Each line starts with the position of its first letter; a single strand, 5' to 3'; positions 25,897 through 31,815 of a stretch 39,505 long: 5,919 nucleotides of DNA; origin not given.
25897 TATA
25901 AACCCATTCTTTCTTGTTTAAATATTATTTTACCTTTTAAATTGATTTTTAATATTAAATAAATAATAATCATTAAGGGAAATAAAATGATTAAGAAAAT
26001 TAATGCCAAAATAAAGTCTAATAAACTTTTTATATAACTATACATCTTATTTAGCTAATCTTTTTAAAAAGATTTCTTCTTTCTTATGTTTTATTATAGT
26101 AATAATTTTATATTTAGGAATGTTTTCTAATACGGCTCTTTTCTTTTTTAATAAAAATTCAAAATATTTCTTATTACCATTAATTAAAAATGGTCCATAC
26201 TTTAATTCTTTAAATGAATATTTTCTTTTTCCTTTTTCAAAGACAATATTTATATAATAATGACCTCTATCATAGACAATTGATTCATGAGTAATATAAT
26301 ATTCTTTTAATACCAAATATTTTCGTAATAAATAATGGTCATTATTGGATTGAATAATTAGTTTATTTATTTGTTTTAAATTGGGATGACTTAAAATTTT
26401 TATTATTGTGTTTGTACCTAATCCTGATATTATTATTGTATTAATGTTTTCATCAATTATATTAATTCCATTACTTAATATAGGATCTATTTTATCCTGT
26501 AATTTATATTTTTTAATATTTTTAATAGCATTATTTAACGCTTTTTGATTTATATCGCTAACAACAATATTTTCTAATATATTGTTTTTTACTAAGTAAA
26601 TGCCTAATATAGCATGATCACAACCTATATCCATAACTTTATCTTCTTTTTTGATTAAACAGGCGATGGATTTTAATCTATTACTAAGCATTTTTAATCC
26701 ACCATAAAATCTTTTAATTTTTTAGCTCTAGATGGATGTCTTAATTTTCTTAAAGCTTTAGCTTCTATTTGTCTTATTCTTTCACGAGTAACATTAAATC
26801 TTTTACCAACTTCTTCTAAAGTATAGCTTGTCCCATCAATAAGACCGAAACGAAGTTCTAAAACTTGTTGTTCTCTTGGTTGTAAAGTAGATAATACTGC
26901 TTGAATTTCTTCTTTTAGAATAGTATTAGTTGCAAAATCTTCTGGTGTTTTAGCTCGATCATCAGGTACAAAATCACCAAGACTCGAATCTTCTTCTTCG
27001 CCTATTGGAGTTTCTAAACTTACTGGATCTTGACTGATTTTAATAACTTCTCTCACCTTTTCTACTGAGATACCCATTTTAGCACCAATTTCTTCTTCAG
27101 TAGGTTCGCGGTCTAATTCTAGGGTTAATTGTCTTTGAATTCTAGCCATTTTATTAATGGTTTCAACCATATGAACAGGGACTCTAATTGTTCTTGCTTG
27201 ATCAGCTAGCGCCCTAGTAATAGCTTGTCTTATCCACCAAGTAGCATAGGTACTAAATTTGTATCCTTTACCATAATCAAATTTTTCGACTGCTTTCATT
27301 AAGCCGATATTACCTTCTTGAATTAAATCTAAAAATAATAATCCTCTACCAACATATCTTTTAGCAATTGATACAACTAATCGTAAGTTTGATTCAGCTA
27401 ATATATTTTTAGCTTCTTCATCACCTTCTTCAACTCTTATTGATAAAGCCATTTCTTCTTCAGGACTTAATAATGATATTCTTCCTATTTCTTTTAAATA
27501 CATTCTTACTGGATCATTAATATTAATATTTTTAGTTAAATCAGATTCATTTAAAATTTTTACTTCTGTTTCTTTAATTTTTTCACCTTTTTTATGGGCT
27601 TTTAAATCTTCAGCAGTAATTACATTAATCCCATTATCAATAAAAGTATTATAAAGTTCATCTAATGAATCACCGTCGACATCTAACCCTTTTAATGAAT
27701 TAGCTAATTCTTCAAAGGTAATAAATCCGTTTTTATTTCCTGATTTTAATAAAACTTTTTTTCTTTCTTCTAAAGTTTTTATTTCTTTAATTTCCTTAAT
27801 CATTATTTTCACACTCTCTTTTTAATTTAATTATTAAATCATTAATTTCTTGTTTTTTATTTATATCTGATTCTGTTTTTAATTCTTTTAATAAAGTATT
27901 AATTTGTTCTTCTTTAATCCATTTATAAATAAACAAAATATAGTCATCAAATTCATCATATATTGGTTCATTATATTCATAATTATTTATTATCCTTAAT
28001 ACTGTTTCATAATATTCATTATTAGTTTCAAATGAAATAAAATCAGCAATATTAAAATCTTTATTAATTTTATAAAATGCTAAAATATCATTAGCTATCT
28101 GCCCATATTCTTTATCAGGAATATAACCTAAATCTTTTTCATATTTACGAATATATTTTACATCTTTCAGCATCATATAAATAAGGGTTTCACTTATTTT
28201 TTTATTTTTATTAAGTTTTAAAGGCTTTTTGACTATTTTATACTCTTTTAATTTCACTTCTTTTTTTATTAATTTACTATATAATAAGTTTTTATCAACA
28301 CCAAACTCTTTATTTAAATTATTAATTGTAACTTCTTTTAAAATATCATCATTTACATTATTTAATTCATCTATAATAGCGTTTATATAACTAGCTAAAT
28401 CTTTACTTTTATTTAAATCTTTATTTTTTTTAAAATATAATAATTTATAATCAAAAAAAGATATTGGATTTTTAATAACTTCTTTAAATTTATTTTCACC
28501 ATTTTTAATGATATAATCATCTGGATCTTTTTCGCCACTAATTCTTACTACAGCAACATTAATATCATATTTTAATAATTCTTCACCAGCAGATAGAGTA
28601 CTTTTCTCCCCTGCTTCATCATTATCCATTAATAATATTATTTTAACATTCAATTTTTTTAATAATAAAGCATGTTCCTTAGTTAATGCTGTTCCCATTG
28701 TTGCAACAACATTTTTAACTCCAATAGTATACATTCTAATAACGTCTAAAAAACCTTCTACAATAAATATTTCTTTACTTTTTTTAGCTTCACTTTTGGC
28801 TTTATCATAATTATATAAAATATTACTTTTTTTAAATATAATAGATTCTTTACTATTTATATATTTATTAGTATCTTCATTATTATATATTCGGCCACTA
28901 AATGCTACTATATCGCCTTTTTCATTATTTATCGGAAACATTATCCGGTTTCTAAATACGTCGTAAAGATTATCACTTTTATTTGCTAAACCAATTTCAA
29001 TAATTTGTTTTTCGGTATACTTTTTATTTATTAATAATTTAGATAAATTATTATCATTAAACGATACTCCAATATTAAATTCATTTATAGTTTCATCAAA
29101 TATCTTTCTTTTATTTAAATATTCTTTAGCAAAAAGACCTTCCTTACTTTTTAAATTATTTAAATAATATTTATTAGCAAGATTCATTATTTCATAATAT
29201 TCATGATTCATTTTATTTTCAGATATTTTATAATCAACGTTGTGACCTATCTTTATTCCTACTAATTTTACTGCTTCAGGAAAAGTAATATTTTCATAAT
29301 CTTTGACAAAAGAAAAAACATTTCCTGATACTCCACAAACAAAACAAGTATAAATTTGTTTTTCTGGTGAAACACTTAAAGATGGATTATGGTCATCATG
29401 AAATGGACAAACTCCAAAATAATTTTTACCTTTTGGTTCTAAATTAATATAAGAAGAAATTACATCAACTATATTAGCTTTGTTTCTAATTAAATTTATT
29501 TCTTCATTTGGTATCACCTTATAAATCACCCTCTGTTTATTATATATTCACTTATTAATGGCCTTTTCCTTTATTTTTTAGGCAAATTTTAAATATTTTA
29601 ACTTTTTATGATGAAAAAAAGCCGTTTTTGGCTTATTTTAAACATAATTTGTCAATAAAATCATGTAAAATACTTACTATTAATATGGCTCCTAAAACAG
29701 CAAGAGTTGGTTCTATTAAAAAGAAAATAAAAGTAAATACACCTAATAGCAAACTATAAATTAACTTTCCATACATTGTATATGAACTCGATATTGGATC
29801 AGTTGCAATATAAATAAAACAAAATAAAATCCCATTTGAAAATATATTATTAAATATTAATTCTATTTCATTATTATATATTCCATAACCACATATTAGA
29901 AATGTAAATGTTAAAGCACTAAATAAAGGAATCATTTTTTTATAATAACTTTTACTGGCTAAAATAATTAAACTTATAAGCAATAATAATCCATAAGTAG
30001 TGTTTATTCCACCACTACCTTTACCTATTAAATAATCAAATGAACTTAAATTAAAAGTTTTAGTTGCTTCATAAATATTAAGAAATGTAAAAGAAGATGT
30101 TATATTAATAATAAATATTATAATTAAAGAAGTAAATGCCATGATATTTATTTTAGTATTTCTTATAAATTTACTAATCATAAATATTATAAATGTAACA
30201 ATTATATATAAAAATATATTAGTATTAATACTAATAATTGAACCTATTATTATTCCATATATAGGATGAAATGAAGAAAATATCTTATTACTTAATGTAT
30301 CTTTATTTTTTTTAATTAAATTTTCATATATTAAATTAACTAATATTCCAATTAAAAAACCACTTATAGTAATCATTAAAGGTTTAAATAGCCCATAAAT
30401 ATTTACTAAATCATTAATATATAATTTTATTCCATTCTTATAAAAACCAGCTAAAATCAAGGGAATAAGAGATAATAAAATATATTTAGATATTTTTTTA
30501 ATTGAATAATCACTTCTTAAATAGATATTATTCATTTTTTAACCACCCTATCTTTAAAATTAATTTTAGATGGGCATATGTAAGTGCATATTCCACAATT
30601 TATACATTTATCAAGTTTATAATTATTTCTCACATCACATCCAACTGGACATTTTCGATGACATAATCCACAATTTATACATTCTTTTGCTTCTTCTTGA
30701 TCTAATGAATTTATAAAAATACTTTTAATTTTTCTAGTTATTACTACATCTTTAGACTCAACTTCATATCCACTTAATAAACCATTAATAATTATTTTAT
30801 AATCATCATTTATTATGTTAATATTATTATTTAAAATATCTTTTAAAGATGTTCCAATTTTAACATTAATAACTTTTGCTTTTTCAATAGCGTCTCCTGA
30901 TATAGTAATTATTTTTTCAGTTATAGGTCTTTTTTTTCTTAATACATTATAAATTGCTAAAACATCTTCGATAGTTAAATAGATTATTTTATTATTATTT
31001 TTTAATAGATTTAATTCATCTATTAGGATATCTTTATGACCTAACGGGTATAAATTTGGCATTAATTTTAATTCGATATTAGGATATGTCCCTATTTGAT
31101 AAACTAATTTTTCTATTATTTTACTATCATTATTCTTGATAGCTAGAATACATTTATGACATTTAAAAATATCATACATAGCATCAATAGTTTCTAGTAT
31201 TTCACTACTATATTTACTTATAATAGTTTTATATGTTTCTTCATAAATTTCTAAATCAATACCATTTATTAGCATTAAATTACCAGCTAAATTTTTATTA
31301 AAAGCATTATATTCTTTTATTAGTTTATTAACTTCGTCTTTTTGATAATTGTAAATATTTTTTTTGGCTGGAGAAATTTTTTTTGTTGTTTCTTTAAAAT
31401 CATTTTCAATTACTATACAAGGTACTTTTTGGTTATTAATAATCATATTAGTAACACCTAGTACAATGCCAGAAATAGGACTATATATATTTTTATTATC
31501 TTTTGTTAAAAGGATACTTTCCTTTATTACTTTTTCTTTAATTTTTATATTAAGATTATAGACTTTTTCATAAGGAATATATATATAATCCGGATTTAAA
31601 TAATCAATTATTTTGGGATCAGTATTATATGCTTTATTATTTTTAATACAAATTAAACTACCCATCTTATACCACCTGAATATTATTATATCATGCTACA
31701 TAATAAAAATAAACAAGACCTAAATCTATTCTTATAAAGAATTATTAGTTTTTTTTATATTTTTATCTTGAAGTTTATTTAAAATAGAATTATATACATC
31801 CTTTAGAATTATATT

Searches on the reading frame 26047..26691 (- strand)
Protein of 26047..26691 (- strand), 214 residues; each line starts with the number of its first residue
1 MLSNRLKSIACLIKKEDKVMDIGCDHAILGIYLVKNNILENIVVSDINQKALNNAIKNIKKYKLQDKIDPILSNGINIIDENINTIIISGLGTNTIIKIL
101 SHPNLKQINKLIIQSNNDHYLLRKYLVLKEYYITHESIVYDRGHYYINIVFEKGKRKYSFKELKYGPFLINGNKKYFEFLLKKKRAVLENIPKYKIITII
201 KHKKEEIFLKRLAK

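Call 47: search_protein_families(library=pfam, proteins=[window:26047-26691:-], max_evalue=0.00001)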
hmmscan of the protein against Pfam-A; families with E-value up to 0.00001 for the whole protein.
window:26047-26691:- (214 aa): 3 families
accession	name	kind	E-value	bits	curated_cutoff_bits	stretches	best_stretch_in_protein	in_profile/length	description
PF12847.13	Methyltransf_18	-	1.4e-42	145.7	27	1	2-147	1-149/151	Methyltransferase domain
PF04816.18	TrmK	-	7.1e-41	140.4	27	1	19-193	1-182/205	tRNA (adenine(22)-N(1))-methyltransferase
PF05175.20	MTS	-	1e-06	28.9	23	1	14-87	29-103/170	Methyltransferase small domain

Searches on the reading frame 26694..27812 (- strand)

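Call 47: search_protein_families(library=pfam, proteins=[window:26694-27812:-], max_evalue=0.00001)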
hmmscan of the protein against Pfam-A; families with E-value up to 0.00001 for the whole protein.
window:26694-27812:- (372 aa): 5 families
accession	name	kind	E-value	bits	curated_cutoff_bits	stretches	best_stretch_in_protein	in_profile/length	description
PF04539.22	Sigma70_r3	-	4.5e-30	104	25.3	1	217-292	1-76/78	Sigma-70 region 3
PF04542.20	Sigma70_r2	-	2.7e-25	88.4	24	1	138-208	1-71/71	Sigma-70 region 2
PF04545.22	Sigma70_r4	-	1.4e-22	79.4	24.1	1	306-359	1-50/50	Sigma-70, region 4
PF00140.25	Sigma70_r1_2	-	5.4e-16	58.7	22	1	100-133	1-34/34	Sigma-70 factor, region 1.2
PF03979.19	Sigma70_r1_1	-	1e-09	38.7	22.5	1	16-78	5-67/81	Sigma-70 factor, region 1.1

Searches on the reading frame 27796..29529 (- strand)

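Call 47: search_protein_families(library=pfam, proteins=[window:27796-29529:-], max_evalue=0.00001)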
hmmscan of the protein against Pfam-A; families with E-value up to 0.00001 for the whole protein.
window:27796-29529:- (577 aa): 7 families
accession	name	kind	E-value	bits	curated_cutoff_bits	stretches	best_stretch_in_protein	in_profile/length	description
PF08275.17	DNAG_N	-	1.3e-36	126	26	1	121-245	1-128/128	DNA primase catalytic core, N-terminal domain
PF01807.25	Zn_ribbon_DnaG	-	1.1e-31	109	24.9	1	7-101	2-96/98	CHC2 zinc finger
PF13155.12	Toprim_2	-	1.2e-20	74.1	22.1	1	255-340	1-88/88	Toprim-like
PF13662.12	Toprim_4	-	1.2e-16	61.1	25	1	253-328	2-84/85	Toprim domain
PF01751.28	Toprim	-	4.2e-11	43.3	23.1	1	253-321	1-86/96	Toprim domain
PF13362.12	Toprim_3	-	6.4e-06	27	27.2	0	254-345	2-94/95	Toprim domain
PF10410.14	DnaB_bind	-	9.1e-06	26.3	20.6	0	359-413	1-55/56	DnaB-helicase binding domain of primase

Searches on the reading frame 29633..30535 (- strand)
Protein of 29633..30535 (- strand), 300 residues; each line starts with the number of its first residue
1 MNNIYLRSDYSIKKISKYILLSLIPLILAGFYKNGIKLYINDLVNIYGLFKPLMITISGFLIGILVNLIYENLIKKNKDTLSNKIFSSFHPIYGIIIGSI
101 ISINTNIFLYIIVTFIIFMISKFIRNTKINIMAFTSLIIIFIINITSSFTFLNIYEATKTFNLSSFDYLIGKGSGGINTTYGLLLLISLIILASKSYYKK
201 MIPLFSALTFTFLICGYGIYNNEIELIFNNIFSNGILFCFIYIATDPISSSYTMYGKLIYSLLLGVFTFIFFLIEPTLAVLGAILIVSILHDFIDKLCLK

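Call 47: search_protein_families(library=pfam, proteins=[window:29633-30535:-], max_evalue=0.00001)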
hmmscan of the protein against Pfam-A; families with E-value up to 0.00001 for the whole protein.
window:29633-30535:- (300 aa): 1 family
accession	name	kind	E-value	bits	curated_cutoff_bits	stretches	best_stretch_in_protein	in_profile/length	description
PF03116.20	NQR2_RnfD_RnfE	-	2.6e-22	80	27.7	1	5-298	7-290/296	NQR2, RnfD, RnfE family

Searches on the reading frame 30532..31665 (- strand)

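Call 47: search_protein_families(library=pfam, proteins=[window:30532-31665:-], max_evalue=0.00001)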
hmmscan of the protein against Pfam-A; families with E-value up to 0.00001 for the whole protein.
window:30532-31665:- (377 aa): 3 families
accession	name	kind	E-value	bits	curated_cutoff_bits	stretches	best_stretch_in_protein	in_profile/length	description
PF01512.22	Complex1_51K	-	1.5e-09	38.3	31.2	1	129-219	29-122/150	Nuo51 FMN-binding domain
PF13534.11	Fer4_17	-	4.2e-08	34.1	22.2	0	320-342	37-59/61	4Fe-4S dicluster domain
PF13746.11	Fer4_18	-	1.9e-07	31.7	27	1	319-365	51-96/114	4Fe-4S dicluster domain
